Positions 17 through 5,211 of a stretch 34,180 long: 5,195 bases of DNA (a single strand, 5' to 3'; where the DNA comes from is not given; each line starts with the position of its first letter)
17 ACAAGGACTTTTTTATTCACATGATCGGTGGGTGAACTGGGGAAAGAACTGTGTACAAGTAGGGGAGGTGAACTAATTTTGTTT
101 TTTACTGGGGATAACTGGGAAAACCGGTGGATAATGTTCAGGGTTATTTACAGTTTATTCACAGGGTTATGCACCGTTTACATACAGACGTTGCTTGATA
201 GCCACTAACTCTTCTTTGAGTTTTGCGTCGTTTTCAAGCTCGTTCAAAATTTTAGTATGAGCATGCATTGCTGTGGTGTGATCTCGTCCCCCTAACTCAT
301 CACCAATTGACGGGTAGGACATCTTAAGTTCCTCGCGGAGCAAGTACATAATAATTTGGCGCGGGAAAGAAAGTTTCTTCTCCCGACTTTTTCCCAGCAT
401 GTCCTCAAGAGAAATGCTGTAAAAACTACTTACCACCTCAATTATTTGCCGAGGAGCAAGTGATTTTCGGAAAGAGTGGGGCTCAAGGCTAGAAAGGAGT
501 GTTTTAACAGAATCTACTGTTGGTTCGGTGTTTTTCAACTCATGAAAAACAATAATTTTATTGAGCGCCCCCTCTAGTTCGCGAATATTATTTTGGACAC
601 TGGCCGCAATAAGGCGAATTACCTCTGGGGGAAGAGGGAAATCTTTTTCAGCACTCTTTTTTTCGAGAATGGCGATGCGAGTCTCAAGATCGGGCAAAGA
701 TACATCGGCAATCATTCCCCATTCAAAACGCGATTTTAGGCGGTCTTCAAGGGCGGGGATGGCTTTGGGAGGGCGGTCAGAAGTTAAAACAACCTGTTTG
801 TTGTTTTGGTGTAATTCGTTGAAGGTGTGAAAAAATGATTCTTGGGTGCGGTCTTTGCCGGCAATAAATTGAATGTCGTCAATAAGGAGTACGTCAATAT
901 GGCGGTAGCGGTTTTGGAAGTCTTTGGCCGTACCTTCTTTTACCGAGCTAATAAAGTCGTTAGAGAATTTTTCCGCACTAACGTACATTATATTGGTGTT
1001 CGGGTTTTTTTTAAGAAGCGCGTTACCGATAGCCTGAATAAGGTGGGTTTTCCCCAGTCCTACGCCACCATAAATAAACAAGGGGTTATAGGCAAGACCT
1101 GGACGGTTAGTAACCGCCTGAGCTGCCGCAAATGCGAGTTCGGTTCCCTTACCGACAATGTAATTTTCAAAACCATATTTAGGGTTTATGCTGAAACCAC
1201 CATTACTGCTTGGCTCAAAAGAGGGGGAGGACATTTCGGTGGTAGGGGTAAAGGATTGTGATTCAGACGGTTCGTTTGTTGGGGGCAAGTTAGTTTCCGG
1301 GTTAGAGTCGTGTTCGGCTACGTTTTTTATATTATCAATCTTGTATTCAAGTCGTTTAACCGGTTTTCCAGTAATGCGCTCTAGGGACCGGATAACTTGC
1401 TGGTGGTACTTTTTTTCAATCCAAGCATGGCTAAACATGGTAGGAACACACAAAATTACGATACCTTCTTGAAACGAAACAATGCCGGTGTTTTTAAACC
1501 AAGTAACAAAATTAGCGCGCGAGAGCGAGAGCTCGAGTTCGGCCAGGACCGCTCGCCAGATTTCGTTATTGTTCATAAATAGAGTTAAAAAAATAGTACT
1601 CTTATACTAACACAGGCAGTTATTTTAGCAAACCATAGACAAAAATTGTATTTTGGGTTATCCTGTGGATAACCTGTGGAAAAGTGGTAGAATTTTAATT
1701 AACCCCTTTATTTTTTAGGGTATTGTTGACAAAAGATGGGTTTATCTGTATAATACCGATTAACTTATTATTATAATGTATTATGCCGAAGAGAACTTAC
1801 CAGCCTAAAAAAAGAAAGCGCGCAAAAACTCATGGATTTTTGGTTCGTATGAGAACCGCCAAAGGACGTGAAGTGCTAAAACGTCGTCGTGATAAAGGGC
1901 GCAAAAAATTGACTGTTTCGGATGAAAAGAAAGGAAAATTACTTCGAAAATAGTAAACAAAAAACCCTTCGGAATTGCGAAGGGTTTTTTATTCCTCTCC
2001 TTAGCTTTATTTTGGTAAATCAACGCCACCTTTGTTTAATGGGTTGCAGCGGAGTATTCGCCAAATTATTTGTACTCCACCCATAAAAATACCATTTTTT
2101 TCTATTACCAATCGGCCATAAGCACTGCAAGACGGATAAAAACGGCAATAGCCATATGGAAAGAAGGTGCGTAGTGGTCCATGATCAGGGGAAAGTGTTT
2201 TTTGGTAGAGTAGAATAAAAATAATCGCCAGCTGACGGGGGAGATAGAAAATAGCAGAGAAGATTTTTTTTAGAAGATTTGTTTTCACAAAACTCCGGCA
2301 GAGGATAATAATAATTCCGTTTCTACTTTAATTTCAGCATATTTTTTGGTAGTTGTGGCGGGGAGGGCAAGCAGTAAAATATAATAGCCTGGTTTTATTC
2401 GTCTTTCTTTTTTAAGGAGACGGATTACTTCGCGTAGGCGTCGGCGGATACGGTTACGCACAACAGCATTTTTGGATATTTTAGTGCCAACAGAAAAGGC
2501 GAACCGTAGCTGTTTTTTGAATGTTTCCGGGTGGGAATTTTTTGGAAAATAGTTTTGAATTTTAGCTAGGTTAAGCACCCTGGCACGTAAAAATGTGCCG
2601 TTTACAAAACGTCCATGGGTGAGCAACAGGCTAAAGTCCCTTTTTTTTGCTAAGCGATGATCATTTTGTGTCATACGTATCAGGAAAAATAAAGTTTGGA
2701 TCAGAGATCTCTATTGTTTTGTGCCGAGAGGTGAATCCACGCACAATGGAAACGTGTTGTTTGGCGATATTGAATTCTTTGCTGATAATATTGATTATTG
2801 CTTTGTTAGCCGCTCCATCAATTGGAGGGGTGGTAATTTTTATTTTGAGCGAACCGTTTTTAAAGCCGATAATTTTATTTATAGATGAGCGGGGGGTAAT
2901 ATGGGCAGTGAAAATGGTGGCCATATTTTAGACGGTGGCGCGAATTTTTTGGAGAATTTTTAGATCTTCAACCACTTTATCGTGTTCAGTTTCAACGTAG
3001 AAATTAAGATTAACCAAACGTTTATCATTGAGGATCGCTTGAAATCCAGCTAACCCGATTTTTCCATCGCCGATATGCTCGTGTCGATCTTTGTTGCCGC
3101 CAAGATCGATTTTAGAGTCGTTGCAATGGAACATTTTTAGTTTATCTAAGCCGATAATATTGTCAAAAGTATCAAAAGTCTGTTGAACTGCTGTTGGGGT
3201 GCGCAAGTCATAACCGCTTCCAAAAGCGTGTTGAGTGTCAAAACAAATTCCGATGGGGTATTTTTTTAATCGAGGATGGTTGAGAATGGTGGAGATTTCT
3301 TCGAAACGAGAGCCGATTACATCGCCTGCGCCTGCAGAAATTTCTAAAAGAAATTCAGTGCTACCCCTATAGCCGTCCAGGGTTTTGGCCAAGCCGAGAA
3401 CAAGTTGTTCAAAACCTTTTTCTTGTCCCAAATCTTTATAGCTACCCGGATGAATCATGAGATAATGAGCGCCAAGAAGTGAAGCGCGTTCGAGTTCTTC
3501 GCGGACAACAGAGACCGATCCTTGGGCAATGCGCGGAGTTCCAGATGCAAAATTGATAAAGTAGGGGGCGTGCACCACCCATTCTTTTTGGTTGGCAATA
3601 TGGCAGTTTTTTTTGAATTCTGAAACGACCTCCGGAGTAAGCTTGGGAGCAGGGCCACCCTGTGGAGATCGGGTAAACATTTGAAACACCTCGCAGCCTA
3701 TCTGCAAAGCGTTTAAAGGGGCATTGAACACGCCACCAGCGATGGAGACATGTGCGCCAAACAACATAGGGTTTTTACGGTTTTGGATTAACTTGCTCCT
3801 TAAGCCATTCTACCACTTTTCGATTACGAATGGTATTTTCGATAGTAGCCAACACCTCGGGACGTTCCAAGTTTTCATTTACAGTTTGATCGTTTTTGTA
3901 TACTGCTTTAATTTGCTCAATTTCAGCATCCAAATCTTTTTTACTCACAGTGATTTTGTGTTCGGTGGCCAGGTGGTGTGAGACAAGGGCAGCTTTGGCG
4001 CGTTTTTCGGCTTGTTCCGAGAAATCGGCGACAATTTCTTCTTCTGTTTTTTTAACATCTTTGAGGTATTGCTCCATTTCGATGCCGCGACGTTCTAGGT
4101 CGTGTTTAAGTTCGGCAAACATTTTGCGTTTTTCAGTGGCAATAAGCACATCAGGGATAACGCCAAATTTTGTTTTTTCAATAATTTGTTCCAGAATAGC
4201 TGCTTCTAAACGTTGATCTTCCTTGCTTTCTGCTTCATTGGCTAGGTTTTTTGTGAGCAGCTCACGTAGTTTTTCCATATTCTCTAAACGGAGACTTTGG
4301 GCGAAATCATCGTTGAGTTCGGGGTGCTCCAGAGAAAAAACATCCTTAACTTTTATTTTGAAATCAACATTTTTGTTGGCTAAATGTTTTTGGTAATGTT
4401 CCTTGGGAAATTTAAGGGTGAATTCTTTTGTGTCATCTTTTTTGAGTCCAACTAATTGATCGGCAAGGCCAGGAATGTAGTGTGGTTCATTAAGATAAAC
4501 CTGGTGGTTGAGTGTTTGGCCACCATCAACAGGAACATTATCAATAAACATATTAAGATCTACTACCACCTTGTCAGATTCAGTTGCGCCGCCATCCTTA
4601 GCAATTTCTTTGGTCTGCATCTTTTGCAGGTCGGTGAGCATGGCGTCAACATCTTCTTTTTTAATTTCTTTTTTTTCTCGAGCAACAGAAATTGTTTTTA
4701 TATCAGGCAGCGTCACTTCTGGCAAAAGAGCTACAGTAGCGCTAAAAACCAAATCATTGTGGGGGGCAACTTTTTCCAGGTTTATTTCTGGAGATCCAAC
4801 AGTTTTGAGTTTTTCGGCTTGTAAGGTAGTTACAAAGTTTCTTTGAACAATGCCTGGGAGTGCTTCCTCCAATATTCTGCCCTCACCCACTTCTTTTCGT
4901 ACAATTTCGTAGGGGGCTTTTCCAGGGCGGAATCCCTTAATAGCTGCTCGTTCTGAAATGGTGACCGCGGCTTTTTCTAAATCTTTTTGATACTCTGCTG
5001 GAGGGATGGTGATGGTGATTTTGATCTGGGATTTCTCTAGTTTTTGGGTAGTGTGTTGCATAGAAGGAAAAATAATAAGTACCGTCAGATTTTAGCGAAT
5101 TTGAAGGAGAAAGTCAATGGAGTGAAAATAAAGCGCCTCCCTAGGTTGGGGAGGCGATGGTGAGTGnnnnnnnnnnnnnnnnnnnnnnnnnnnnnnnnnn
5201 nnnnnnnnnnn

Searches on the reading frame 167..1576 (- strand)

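Call 28: search_protein_families(library=pfam, proteins=[window:167-1576:-], max_evalue=0.001)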
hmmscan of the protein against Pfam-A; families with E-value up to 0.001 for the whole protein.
window:167-1576:- (469 aa): 9 families
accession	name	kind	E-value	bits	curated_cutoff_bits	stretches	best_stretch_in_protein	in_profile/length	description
PF00308.24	Bac_DnaA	-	2.2e-69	233.2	23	1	131-290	2-161/162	Bacterial DnaA ATPAse domain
PF08299.17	Bac_DnaA_C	-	6.8e-26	90.5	31.5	1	376-443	2-69/69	Bacterial dnaA protein helix-turn-helix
PF11638.13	DnaA_N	-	2.1e-12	47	24.6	1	4-61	1-59/65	DnaA N-terminal domain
PF00004.35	AAA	-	1.6e-10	42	21.2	1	167-285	2-128/131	ATPase family associated with various cellular activities (AAA)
PF01695.23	IstB_IS21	-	1.8e-08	34.6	24.1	1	167-269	96-195/238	IstB-like ATP binding protein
PF13173.12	AAA_14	-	1.2e-05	25.7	27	1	164-266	3-97/129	AAA domain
PF01637.24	ATPase_2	-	3.2e-05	24.3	33.2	1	163-273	20-123/225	ATPase domain predominantly from Archaea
PF13401.12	AAA_22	-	0.00011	23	27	0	166-218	8-60/130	AAA domain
PF00910.28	RNA_helicase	-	0.00011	23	21.5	1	167-263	2-82/105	RNA helicase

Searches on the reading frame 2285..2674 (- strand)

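Call 28: search_protein_families(library=pfam, proteins=[window:2285-2674:-], max_evalue=0.001)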
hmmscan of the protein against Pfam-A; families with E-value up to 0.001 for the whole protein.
window:2285-2674:- (129 aa): 1 family
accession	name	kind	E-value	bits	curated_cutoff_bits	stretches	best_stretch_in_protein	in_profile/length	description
PF00825.24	Ribonuclease_P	-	2.5e-17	63.3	22.3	1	4-125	3-107/109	Ribonuclease P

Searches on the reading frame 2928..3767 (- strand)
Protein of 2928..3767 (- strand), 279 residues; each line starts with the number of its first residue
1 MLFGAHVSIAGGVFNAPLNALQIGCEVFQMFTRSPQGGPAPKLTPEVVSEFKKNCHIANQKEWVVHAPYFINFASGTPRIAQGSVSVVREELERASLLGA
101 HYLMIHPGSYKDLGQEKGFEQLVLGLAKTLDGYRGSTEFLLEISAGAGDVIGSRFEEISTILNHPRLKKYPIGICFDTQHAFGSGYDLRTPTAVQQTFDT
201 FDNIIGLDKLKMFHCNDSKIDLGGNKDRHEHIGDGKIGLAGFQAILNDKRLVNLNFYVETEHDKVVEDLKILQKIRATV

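Call 28: search_protein_families(library=pfam, proteins=[window:2928-3767:-], max_evalue=0.001)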
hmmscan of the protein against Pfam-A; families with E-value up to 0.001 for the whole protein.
window:2928-3767:- (279 aa): 1 family
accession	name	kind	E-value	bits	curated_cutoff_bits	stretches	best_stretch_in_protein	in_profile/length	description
PF01261.30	AP_endonuc_2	-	1.8e-38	133.1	31.1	1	20-272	4-246/249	Xylose isomerase-like TIM barrel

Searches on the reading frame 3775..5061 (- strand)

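Call 28: search_protein_families(library=pfam, proteins=[window:3775-5061:-], max_evalue=0.001)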
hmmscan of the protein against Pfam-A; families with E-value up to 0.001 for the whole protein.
window:3775-5061:- (428 aa): 3 families
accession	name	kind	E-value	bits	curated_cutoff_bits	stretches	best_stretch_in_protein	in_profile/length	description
PF05697.18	Trigger_N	-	1.9e-37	129.2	22.2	1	1-144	1-143/144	Bacterial trigger factor protein (TF)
PF05698.19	Trigger_C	-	3.1e-27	96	22.7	1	262-422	2-162/162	Bacterial trigger factor protein (TF) C-terminus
PF00254.34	FKBP_C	-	1.4e-06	28.9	21.1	1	159-238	5-93/94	FKBP-type peptidyl-prolyl cis-trans isomerase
